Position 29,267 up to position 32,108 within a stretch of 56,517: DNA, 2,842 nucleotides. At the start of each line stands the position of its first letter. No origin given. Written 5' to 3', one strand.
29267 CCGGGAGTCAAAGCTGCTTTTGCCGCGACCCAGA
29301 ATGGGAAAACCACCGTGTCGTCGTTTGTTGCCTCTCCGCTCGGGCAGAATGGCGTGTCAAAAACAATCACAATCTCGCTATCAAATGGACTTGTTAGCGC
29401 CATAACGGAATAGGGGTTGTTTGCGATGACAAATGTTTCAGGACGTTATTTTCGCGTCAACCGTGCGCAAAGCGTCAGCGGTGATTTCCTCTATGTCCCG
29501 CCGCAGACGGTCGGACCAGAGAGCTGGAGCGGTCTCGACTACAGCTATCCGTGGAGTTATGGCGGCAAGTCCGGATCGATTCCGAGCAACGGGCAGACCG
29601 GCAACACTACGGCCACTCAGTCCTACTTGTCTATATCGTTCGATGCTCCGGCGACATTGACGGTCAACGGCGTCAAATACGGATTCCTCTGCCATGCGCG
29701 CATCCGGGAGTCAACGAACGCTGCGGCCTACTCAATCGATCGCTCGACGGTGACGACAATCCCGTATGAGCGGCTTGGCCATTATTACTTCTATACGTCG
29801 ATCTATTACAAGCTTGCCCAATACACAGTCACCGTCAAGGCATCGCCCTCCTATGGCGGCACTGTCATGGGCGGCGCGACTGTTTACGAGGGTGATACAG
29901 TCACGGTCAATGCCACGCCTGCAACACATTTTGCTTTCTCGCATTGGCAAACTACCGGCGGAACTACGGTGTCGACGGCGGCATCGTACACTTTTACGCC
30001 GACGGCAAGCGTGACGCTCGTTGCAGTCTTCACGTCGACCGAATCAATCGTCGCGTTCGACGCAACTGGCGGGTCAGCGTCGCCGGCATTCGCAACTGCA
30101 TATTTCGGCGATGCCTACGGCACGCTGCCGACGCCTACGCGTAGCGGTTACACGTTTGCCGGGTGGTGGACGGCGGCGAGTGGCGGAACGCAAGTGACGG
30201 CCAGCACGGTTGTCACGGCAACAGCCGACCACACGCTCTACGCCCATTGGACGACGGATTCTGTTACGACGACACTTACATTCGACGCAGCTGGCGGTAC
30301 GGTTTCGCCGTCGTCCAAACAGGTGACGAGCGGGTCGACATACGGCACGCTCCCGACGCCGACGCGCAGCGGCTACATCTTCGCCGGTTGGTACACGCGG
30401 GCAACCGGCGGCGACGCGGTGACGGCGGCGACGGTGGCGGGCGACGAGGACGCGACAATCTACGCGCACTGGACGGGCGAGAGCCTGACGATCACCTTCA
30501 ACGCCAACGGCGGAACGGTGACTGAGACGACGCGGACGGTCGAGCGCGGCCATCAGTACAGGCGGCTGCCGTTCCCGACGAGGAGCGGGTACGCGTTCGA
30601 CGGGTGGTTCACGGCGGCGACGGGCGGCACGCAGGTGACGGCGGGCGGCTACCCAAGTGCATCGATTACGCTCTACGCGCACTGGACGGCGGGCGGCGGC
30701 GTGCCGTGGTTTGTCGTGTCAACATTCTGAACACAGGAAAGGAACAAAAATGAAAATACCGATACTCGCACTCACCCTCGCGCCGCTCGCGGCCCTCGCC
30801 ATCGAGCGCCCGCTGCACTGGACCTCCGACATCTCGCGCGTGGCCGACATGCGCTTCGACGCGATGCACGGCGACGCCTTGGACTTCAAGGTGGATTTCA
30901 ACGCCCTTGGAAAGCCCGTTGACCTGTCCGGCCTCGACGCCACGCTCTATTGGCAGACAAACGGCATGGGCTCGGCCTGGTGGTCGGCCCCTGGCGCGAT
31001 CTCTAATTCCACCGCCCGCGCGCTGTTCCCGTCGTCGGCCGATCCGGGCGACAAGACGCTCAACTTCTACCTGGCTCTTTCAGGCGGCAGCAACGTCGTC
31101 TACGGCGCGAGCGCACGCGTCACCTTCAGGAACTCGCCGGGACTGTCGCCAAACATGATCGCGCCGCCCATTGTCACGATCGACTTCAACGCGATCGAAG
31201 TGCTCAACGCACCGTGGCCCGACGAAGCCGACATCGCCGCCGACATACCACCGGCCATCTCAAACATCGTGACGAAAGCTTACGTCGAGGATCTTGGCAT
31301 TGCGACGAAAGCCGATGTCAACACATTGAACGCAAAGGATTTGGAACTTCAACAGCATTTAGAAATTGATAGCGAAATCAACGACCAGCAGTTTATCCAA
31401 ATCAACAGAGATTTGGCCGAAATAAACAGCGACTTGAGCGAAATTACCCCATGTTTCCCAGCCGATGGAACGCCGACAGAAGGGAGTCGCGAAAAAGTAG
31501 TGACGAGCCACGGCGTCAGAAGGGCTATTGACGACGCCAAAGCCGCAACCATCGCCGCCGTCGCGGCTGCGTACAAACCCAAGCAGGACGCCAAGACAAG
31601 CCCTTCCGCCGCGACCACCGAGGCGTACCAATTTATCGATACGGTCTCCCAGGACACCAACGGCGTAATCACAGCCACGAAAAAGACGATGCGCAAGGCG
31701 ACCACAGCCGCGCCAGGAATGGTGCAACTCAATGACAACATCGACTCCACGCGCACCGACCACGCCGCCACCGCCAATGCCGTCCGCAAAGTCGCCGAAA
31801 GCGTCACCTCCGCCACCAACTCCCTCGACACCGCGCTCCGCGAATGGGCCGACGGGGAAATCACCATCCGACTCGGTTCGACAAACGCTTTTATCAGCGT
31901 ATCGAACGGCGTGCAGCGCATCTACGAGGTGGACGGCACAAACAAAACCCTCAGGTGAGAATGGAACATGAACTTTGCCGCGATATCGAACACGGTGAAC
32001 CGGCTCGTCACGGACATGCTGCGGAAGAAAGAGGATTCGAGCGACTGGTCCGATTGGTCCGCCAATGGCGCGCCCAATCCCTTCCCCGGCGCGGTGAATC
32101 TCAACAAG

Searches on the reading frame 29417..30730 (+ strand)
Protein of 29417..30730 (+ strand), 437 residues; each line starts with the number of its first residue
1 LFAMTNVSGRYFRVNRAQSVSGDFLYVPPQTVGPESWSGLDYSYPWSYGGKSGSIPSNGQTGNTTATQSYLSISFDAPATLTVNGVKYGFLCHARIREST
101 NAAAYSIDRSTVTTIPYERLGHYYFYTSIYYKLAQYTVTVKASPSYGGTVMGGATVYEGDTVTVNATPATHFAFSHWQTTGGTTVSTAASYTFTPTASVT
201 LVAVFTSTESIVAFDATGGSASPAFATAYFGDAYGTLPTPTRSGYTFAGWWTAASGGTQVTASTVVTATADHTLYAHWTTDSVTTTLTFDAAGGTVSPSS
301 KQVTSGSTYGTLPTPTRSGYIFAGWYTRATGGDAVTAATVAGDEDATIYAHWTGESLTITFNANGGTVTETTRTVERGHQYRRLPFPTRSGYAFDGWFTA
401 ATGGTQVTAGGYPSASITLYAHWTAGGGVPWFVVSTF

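Call 48: search_protein_families(library=pfam, proteins=[window:29417-30730:+], max_evalue=0.0001)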
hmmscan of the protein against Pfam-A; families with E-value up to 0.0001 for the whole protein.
window:29417-30730:+ (437 aa): 2 families
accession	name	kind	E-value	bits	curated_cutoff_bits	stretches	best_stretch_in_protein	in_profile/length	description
PF09479.16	Flg_new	-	2.3e-53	178.6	27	3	358-422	2-65/65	Listeria-Bacteroides repeat domain (List_Bact_rpt)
PF18998.6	Flg_new_2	-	1.7e-14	54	23.6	1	138-207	1-71/73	Divergent InlB B-repeat domain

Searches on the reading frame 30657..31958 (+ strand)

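Call 48: search_protein_families(library=pfam, proteins=[window:30657-31958:+], max_evalue=0.0001)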
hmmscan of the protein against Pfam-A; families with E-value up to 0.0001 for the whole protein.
window:30657-31958:+ (433 aa): 1 family
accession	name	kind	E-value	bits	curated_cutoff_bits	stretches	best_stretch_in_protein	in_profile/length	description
PF03406.18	Phage_fiber_2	-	6.2e-08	32.5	22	1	349-388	1-40/42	Phage tail fibre repeat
